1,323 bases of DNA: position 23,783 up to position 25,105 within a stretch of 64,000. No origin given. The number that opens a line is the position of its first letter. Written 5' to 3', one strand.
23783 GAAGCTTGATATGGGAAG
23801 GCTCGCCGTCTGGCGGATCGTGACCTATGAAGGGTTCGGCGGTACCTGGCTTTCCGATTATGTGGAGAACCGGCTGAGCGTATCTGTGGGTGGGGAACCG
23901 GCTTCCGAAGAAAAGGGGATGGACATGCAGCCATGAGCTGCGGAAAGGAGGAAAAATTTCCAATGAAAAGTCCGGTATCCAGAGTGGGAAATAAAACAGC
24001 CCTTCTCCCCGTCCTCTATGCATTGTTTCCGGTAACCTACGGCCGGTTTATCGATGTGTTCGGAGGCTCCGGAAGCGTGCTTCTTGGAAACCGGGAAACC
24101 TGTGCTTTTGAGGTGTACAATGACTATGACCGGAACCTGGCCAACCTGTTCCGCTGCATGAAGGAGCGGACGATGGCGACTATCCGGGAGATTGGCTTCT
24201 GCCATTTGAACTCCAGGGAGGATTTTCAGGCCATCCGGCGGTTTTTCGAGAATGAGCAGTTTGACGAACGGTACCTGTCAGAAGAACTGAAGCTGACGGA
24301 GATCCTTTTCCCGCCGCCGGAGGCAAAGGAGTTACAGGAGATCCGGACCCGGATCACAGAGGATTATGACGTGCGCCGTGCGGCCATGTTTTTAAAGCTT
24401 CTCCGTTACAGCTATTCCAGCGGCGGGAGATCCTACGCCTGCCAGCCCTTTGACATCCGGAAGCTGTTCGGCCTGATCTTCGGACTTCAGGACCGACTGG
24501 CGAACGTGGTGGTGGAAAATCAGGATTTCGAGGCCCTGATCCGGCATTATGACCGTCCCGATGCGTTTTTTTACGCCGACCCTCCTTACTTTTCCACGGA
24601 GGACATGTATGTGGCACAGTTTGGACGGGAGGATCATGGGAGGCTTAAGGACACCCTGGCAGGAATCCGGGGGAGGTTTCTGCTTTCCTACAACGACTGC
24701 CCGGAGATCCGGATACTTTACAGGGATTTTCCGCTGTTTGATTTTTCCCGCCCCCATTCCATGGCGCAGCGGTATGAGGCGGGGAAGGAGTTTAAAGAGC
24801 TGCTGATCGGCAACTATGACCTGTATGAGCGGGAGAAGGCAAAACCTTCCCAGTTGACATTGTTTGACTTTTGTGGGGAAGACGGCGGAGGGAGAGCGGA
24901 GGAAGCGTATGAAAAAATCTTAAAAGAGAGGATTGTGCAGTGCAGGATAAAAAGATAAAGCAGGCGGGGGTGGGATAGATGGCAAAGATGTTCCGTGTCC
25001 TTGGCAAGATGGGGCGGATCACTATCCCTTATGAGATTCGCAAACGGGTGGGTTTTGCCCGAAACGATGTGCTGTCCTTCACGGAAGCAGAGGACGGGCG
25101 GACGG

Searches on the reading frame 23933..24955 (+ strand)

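Call 19: search_protein_families(library=pfam, proteins=[window:23933-24955:+], max_evalue=0.001)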
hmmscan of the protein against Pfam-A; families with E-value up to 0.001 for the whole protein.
window:23933-24955:+ (341 aa): 1 family
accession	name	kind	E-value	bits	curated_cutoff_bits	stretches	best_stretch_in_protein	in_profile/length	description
PF02086.21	MethyltransfD12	-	4.6e-22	79.4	22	1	18-267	2-243/253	D12 class N6 adenine-specific DNA methyltransferase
